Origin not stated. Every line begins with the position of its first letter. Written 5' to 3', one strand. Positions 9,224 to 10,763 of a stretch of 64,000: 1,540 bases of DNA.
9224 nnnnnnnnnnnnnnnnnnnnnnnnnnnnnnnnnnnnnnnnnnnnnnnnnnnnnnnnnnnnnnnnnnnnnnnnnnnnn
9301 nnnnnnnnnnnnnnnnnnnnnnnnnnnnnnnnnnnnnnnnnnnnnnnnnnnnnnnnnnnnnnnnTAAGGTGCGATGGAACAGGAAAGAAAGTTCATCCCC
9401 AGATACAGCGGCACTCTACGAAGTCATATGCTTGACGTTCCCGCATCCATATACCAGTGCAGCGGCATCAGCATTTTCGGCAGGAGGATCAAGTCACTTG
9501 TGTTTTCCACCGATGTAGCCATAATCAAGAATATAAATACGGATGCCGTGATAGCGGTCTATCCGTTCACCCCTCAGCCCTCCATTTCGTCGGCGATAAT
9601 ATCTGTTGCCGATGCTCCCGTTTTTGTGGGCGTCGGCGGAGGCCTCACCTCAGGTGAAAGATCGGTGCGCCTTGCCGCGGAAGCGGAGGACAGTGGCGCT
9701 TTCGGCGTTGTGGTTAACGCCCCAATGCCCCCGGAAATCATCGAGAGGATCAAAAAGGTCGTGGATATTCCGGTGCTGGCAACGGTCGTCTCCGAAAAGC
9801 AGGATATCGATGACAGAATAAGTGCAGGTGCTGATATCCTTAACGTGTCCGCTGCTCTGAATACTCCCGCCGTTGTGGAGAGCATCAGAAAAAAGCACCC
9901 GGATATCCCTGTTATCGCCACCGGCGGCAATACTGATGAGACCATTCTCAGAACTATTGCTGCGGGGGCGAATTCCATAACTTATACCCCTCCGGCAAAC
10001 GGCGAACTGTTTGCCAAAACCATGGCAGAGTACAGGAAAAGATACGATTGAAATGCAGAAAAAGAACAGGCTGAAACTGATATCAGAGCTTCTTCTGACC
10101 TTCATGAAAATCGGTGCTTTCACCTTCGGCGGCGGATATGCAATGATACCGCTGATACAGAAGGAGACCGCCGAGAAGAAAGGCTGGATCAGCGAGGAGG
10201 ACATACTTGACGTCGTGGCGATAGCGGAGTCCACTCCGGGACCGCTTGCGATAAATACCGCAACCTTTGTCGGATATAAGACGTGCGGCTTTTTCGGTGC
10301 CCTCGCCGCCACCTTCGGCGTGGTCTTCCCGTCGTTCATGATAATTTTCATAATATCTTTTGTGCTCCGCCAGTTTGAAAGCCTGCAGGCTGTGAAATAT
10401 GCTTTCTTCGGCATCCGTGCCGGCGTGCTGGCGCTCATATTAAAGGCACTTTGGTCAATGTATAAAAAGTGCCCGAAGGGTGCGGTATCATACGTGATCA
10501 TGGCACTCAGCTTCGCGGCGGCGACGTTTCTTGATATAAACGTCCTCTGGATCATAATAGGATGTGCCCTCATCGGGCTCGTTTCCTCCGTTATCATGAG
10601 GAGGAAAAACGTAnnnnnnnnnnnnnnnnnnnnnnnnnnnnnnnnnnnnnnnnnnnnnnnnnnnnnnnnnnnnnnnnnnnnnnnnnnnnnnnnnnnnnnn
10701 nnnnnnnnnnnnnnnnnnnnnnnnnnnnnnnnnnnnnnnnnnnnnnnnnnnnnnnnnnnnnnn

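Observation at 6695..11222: Seven-gene operon joins two STAS domains, an APH-fold kinase, uridine phosphorylase, the c-di-AMP receptor DarA, a TIM-barrel protein and a split ChrA transporter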

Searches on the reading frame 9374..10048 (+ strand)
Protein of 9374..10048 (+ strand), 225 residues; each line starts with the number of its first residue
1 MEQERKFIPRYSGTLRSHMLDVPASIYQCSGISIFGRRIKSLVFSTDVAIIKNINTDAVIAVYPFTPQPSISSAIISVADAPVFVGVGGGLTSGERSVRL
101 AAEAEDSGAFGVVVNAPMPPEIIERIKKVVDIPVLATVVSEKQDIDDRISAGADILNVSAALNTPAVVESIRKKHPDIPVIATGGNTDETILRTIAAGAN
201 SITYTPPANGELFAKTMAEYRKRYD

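Call 3: search_protein_families(library=pfam, proteins=[window:9374-10048:+], max_evalue=0.01)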
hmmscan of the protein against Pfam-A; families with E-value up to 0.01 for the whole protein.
window:9374-10048:+ (225 aa): 5 families
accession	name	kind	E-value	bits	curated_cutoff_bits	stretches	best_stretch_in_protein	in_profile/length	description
PF04309.18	G3P_antiterm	-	6.4e-05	22.9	27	0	116-159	125-168/173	Glycerol-3-phosphate responsive antiterminator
PF03060.21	NMO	-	0.00057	19.8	28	0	165-201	182-218/331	Nitronate monooxygenase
PF02581.23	TMP-TENI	-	0.0012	18.7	27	0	166-202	139-174/180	Thiamine monophosphate synthase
PF04481.18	DUF561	-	0.0021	17.7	21.6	0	118-158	48-87/243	Protein of unknown function (DUF561)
PF00478.31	IMPDH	-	0.0051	16.3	25.6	0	167-202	196-233/345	IMP dehydrogenase / GMP reductase domain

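Call 4: search_protein_families(library=ncbifam, proteins=[window:9374-10048:+], max_evalue=0.01)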
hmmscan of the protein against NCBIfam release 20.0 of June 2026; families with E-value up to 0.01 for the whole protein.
window:9374-10048:+ (225 aa): 5 families
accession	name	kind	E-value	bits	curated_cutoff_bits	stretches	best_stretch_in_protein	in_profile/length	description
NF050807.1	TransRegFlbDCaul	equivalog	4.9e-05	22.4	750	1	148-215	41-108/454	sigma-54-dependent transcriptional regulator FlbD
NF005119.0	PRK06552.1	subfamily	0.00034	20.2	238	1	123-203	101-181/213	bifunctional 2-keto-4-hydroxyglutarate aldolase/2-keto-3-deoxy-6-phosphogluconate aldolase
NF005673.0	PRK07455.1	equivalog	0.00081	18.6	232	1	118-217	94-189/213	bifunctional 4-hydroxy-2-oxoglutarate aldolase/2-dehydro-3-deoxy-phosphogluconate aldolase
NF002231.0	PRK01130.1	subfamily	0.0035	16.4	189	0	91-152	27-85/230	putative N-acetylmannosamine-6-phosphate 2-epimerase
NF003198.0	PRK04169.1-2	subfamily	0.0061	15.7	247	0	115-163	181-230/249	geranylgeranylglyceryl/heptaprenylglyceryl phosphate synthase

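Call 15: find_homologous_proteins(query=window:9374-10048:+)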
Query window:9374-10048:+ (225 aa): 7989 proteins with E <= 0.001 among 8000 candidates; the best 120 are listed.
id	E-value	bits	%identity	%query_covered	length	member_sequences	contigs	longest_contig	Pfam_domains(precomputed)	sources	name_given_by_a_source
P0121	1.8e-138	477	100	100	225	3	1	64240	-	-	-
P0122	8.3e-118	409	94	92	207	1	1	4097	-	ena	-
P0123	1.1e-116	406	84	100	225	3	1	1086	-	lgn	-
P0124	2.1e-113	395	80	100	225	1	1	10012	-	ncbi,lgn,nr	ncbi:MAG: hydrolase [Clostridia bacterium]|nr:hydrolase [Clostridia bacterium]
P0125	3.9e-113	394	81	100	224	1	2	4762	-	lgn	-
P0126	9.2e-113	393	80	100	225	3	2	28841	-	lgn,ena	-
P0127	1.4e-111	389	-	-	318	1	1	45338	PF02622.22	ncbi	-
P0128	7.8e-111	387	83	97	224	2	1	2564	-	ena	-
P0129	2.4e-108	378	79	100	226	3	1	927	-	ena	-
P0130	7.2e-108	377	79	100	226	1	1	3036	-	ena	-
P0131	1.7e-107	376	80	98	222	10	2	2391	-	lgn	-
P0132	4.4e-107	374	80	97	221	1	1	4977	-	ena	-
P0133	6.4e-107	374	80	98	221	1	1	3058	-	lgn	-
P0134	1.1e-106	373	79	98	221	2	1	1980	-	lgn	-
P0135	1.8e-106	372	80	98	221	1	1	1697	-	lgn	-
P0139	1.4e-105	369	78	97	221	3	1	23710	PF04309.19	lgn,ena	-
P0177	1.4e-100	353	76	97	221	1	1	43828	-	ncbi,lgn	-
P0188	6.9e-100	351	74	97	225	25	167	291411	-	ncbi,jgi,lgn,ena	jgi:2-keto-3-deoxy-6-phosphogluconate aldolase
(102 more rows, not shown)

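Call 17: find_related_loci(query=A2, collection=metagenome_contigs, flank=6000)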
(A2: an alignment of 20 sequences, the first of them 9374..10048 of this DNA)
Query A2 (225 aa) in metagenome_contigs; peptide patterns used: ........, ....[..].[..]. (x = any residue, [..] = any of these).
600 stretches matched a pattern (row limit reached: there are more); 564 encode a relative of the query (tblastn E <= 1e-3); the best 80 are kept; 80 distinct loci.
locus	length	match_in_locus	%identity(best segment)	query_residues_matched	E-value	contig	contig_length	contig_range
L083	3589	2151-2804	71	8-225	7e-100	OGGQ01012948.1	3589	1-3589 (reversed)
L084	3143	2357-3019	67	5-225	2e-100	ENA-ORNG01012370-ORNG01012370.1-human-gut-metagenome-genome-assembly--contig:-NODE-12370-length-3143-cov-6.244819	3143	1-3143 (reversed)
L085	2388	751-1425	67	2-224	2e-101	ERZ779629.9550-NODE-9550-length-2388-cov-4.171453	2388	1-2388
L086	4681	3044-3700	70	6-224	4e-97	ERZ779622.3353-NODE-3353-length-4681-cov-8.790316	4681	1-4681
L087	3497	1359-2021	65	5-225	1e-97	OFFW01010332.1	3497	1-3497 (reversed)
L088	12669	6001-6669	65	3-225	2e-96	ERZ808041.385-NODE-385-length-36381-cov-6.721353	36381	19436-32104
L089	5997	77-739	64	5-225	6e-96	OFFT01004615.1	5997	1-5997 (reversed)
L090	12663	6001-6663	72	5-225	1e-94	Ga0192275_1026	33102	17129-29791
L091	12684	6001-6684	63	1-225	4e-95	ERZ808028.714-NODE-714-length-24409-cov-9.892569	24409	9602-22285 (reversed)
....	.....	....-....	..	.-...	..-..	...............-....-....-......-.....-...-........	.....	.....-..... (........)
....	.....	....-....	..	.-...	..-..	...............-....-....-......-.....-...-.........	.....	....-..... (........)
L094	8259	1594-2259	65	4-225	1e-92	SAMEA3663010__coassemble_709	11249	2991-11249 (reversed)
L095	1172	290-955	61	1-222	4e-100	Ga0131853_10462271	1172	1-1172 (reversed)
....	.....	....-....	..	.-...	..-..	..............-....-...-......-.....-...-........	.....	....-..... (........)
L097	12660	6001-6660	66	3-222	6e-92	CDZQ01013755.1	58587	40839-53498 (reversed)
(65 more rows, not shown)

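Call 21: find_encoding_contigs(protein=P0126, flank=8000, max_places=3)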
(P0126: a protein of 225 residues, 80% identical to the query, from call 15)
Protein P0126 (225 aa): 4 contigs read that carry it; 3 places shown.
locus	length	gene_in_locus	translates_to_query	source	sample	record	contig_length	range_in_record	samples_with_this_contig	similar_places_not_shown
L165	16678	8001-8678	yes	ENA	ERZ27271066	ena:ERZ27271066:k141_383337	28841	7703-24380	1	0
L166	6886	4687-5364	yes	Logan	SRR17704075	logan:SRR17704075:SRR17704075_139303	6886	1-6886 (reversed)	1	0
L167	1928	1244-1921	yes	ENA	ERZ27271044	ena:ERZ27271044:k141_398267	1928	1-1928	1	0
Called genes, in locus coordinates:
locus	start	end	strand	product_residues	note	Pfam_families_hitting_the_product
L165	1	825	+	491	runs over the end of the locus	PF00480:ROK (faint), PF01548:DEDD_Tnp_IS110 (faint), PF01869:BcrAD_BadFG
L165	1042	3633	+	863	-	PF09989:DUF2229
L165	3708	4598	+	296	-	PF02645:DegV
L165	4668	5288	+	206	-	PF04263:TPK_catalytic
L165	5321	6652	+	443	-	PF01546:Peptidase_M20, PF07687:M20_dimer (weak)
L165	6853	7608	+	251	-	PF01048:PNP_UDP_1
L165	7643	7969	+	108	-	PF06153:CdAMP_rec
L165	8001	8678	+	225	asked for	-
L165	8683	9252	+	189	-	PF02417:Chromate_transp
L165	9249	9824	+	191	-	PF02417:Chromate_transp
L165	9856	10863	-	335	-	PF03590:AsnA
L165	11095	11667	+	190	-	PF00156:Pribosyltran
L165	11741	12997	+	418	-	PF02608:Bmp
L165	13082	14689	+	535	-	PF00005:ABC_tran, PF13304:AAA_21 (faint), PF00005:ABC_tran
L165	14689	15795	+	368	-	PF02653:BPD_transp_2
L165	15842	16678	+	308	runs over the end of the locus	PF02653:BPD_transp_2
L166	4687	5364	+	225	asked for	-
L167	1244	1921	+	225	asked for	-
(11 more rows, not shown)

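Call 25: find_encoding_contigs(protein=P0139, flank=5000, max_places=2)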
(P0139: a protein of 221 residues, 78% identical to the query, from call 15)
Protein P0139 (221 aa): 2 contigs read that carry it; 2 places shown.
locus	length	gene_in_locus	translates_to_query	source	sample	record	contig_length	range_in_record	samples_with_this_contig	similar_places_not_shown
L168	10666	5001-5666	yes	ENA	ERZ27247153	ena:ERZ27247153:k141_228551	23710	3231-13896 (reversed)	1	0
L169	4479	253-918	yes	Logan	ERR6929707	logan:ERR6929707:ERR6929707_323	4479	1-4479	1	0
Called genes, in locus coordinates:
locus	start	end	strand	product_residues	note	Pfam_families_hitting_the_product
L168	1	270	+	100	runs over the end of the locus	PF05239:PRC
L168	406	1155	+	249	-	PF00318:Ribosomal_S2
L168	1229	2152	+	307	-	PF25025:EF-Ts_N (weak), PF00889:EF_TS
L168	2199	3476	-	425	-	PF01471:PG_binding_1, PF01476:LysM, PF23457:LysM2_NFP (faint), PF00246:Peptidase_M14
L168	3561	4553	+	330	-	PF13180:PDZ_2, PF05580:Peptidase_S55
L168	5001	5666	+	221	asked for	PF04309:G3P_antiterm (faint)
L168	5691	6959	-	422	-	PF00395:SLH, PF01520:Amidase_3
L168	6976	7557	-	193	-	PF18306:LDcluster4, PF03641:Lysine_decarbox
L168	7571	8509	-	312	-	PF03547:Mem_trans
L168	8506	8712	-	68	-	PF05979:DUF896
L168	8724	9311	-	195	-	PF12917:YfbR-like, PF13023:HD_3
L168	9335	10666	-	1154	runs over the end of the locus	PF02811:PHP, PF07733:DNA_pol3_alpha, PF17657:DNA_pol3_finger, PF14579:HHH_6, PF01336:tRNA_anti-codon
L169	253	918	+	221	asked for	PF04309:G3P_antiterm (faint)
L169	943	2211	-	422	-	PF00395:SLH, PF01520:Amidase_3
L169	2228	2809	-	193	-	PF18306:LDcluster4, PF03641:Lysine_decarbox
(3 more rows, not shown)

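Call 26: find_encoding_contigs(protein=P0177, flank=5000, max_places=2)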
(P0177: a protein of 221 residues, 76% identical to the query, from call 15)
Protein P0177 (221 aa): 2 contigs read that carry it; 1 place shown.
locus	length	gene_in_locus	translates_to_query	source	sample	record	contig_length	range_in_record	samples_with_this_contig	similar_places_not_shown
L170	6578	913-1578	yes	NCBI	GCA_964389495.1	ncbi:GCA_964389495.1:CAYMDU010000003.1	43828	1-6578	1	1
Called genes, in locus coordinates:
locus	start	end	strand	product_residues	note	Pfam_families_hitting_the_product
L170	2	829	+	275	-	?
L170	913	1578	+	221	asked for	-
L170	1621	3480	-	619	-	PF00150:Cellulase, PF26410:GH5_mannosidase (weak)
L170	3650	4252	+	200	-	-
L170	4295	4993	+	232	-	PF01520:Amidase_3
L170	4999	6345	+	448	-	PF18073:Zn_ribbon_LapB, PF13481:AAA_25, PF03796:DnaB_C (weak), PF06745:ATPase, PF13541:ChlI, PF05362:Lon_C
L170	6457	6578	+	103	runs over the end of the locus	-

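Call 27: find_encoding_contigs(protein=P0188, flank=5000, max_places=3)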
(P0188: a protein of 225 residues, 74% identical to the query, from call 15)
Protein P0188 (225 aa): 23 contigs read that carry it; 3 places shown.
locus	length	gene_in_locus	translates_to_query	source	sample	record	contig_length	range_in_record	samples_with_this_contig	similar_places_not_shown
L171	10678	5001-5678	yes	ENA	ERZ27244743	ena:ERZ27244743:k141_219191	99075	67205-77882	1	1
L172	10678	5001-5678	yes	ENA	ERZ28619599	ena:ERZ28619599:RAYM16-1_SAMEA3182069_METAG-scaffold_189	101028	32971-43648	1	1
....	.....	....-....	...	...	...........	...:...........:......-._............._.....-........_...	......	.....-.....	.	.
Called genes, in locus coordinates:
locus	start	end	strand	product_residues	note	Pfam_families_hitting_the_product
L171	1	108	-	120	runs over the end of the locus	PF03862:SpoVAC_SpoVAEB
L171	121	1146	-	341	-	PF07451:SpoVAD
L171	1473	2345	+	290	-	-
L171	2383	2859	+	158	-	PF00160:Pro_isomerase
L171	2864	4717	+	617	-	PF01541:GIY-YIG, PF27096:UvrC_M, PF02151:UVR, PF22920:UvrC_RNaseH, PF08459:UvrC_RNaseH_dom, PF12826:HHH_2 (weak), PF14520:HHH_5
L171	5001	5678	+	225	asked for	-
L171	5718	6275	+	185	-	PF03602:Cons_hypoth95, PF05175:MTS, PF06325:PrmA (weak), PF02086:MethyltransfD12 (faint), PF13847:Methyltransf_31, PF13649:Methyltransf_25 (weak)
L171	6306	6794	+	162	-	PF01467:CTP_transf_like, PF08218:Citrate_ly_lig (faint)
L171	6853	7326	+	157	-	PF16731:GARP (faint)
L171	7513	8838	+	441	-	PF00696:AA_kinase, PF13840:ACT_7 (faint), PF01842:ACT (weak), PF22468:ACT_9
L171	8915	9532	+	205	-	PF13489:Methyltransf_23, PF01209:Ubie_methyltran, PF05175:MTS (weak), PF13847:Methyltransf_31, PF08241:Methyltransf_11, PF08242:Methyltransf_12, PF13649:Methyltransf_25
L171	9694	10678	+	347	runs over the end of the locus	-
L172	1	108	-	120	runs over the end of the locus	PF03862:SpoVAC_SpoVAEB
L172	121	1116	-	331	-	PF07451:SpoVAD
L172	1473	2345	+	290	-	-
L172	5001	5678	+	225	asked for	-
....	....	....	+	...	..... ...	-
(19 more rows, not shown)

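Call 30: search_solved_structures(query=A2, max_evalue=1)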
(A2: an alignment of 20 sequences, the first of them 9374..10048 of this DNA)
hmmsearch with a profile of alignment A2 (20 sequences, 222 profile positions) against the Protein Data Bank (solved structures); distinct sequences matched with E-value up to 1: 120 (the best 60 are shown).
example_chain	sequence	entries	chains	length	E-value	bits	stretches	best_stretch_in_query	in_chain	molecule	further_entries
1vrd_A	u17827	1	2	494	3.6e-05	26.4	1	141-200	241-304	inosine-5'-monophosphate dehydrogenase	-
9auy_A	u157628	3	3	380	9.4e-05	25.1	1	96-199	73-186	Inosine-5'-monophosphate dehydrogenase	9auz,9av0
4xtd_A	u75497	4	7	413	0.00046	22.8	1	130-199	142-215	Inosine-5'-monophosphate dehydrogenase,Inosine-5'-monophosphate dehydrogenase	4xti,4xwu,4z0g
5ksw_A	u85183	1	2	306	0.00056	22.5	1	113-175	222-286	Dihydroorotate dehydrogenase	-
5ue9_A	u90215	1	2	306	0.00062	22.4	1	113-175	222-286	Dihydroorotate dehydrogenase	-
7mcd_A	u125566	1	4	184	0.00068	22.3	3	99-203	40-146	AI-designed TIM-barrel F15C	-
6rpu_A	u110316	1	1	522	0.00079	22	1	131-199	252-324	Inosine-5'-monophosphate dehydrogenase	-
5mcp_A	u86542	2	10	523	0.0008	22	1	131-199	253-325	Inosine-5'-monophosphate dehydrogenase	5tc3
4z87_A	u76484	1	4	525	0.00081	22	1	131-199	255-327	Inosine-5'-monophosphate dehydrogenase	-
1eep_A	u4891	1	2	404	0.001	21.7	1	140-199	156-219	INOSINE 5'-MONOPHOSPHATE DEHYDROGENASE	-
7osv_A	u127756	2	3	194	0.0016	21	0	137-162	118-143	DeNovoTIM6-SB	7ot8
7mfn_BBB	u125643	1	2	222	0.0018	20.9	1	96-212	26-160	N-acetylmannosamine-6-phosphate 2-epimerase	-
6vva_A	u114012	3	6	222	0.0019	20.8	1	96-212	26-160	N-acetylmannosamine-6-phosphate 2-epimerase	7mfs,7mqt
1y0e_A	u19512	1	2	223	0.002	20.8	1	96-212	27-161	Putative N-acetylmannosamine-6-phosphate 2-epimerase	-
1ep1_A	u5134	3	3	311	0.002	20.8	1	113-175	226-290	DIHYDROOROTATE DEHYDROGENASE B (PYRD SUBUNIT)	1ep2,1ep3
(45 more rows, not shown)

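Call 38: predict_structure(alignment_id=A2)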
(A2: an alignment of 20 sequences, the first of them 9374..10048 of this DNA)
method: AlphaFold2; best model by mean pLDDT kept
length: 225 residues; sequences in the alignment: 20
mean_pLDDT: 70.9   pTM: 0.73
mean pLDDT of the five models: 70.9, 70.6, 66.9, 66.8, 66.2
residues with pLDDT >= 90: 47; 70-90: 81; 50-70: 54; < 50: 43
segments of 3 or more residues with pLDDT < 50: 1-9, 43-67
pLDDT, mean of each block of 10 residues (from residue 1): 42 51 74 70 44 37 48 61 69 81 85 80 95 87 89 88 88 93 80 90 61 54 54
secondary structure, 60 per line:
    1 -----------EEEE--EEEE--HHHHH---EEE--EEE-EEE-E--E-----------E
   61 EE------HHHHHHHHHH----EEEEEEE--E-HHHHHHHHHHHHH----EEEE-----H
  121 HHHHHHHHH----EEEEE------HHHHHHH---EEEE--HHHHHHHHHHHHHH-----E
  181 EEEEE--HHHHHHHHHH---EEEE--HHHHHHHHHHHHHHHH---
elements in order: E12-15 E18-21 H24-28 E32-34 E37-39 E41-43 E60-62 H69-78 E83-89 H94-106 E111-114 H120-129 E134-138 H145-151 E155-158 H161-174 E180-185 H188-197 E201-204 H207-222

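Call 43: search_protein_families(library=padloc, proteins=[window:9374-10048:+], max_evalue=0.001)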
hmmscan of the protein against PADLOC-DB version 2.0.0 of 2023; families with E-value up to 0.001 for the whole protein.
window:9374-10048:+ (225 aa): 0 families

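Call 44: fold_search(model_id=the predicted structure, library=pdb)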
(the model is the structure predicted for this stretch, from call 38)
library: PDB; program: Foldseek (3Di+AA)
matches with E <= 10: 1911; with E <= 0.001: 775
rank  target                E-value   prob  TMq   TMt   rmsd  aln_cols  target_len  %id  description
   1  4mg4_A                4.5e-08  1.00  0.50  0.46   8.5       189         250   20  Crystal structure of a putative phosphonomutase from Burkholderia cenocepacia J2315 (released 2013-09-25)
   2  9hhy_E                4.8e-08  1.00  0.50  0.40   7.1       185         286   17  Crystal Structure of the Coxiella burnetii 2-methylisocitrate lyase Bound to Inhibitor Isocitric Acid (released 2025-08-13)
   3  9hhy_A                4.8e-08  1.00  0.50  0.39   7.1       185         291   17  Crystal Structure of the Coxiella burnetii 2-methylisocitrate lyase Bound to Inhibitor Isocitric Acid (released 2025-08-13)
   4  5unc_C                5.1e-08  1.00  0.48  0.38   6.7       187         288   19  The crystal structure of PHOSPHOENOLPYRUVATE PHOSPHOMUTASE from Streptomyces platensis subsp. rosaceus (released 2017-02-22)
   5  9hhy_C                5.8e-08  1.00  0.50  0.40   7.1       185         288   17  Crystal Structure of the Coxiella burnetii 2-methylisocitrate lyase Bound to Inhibitor Isocitric Acid (released 2025-08-13)
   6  9hhy_B                6.6e-08  1.00  0.50  0.40   7.2       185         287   17  Crystal Structure of the Coxiella burnetii 2-methylisocitrate lyase Bound to Inhibitor Isocitric Acid (released 2025-08-13)
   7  5unc_B                7.0e-08  1.00  0.47  0.38   6.8       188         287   19  The crystal structure of PHOSPHOENOLPYRUVATE PHOSPHOMUTASE from Streptomyces platensis subsp. rosaceus (released 2017-02-22)
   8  5unc_A                7.9e-08  1.00  0.47  0.38   6.7       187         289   19  The crystal structure of PHOSPHOENOLPYRUVATE PHOSPHOMUTASE from Streptomyces platensis subsp. rosaceus (released 2017-02-22)
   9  4mg4_C                8.4e-08  1.00  0.49  0.44   8.8       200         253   19  Crystal structure of a putative phosphonomutase from Burkholderia cenocepacia J2315 (released 2013-09-25)
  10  4mg4_G                1.1e-07  1.00  0.51  0.46   8.6       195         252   20  Crystal structure of a putative phosphonomutase from Burkholderia cenocepacia J2315 (released 2013-09-25)
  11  9hhy_D                1.3e-07  1.00  0.50  0.39   7.1       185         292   17  Crystal Structure of the Coxiella burnetii 2-methylisocitrate lyase Bound to Inhibitor Isocitric Acid (released 2025-08-13)
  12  4mg4_D                1.6e-07  1.00  0.52  0.48   6.9       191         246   20  Crystal structure of a putative phosphonomutase from Burkholderia cenocepacia J2315 (released 2013-09-25)
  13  2dua                  1.6e-07  1.00  0.47  0.39   9.0       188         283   15  Crystal Structure of Phosphonopyruvate Hydrolase Complex with Oxalate and Mg++ (released 2006-10-03)
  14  9hhy_I                1.9e-07  1.00  0.50  0.40   7.1       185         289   17  Crystal Structure of the Coxiella burnetii 2-methylisocitrate lyase Bound to Inhibitor Isocitric Acid (released 2025-08-13)
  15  6t4v_A                2.1e-07  1.00  0.50  0.42   8.4       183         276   16  Crystal structure of 2-methylisocitrate lyase (PrpB) from Pseudomonas aeruginosa in apo form. (released 2020-09-30)
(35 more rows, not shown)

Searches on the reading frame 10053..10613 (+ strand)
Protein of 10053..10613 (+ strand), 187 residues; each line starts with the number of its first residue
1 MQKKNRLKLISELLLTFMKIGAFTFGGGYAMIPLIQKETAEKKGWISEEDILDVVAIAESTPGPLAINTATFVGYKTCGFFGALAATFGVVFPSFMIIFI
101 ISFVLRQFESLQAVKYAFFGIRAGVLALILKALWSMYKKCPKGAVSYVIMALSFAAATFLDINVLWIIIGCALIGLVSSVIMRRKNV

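Call 3: search_protein_families(library=pfam, proteins=[window:10053-10613:+], max_evalue=0.01)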
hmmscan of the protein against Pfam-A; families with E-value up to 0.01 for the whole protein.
window:10053-10613:+ (187 aa): 1 family
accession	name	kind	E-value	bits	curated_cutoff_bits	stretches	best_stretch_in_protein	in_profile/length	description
PF02417.20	Chromate_transp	-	1.3e-53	181.9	28.6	1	12-176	2-166/166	Chromate transporter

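Call 4: search_protein_families(library=ncbifam, proteins=[window:10053-10613:+], max_evalue=0.01)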
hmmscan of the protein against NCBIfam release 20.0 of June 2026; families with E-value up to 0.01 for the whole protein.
window:10053-10613:+ (187 aa): 3 families
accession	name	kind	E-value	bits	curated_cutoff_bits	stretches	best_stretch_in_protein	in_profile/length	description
TIGR00937.1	2A51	subfamily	7.8e-32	111.3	171.7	1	7-175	200-368/368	chromate efflux transporter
NF053760.1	ChrTpChrABac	equivalog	7.3e-22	78.4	250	1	11-171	4-167/178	chromate efflux transporter ChrA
NF053759.1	ChrTpChrBBac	equivalog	6.1e-20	71.7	250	1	12-168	3-157/180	chromate efflux transporter ChrB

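Call 43: search_protein_families(library=padloc, proteins=[window:10053-10613:+], max_evalue=0.001)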
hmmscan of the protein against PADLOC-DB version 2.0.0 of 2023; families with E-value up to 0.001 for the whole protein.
window:10053-10613:+ (187 aa): 0 families
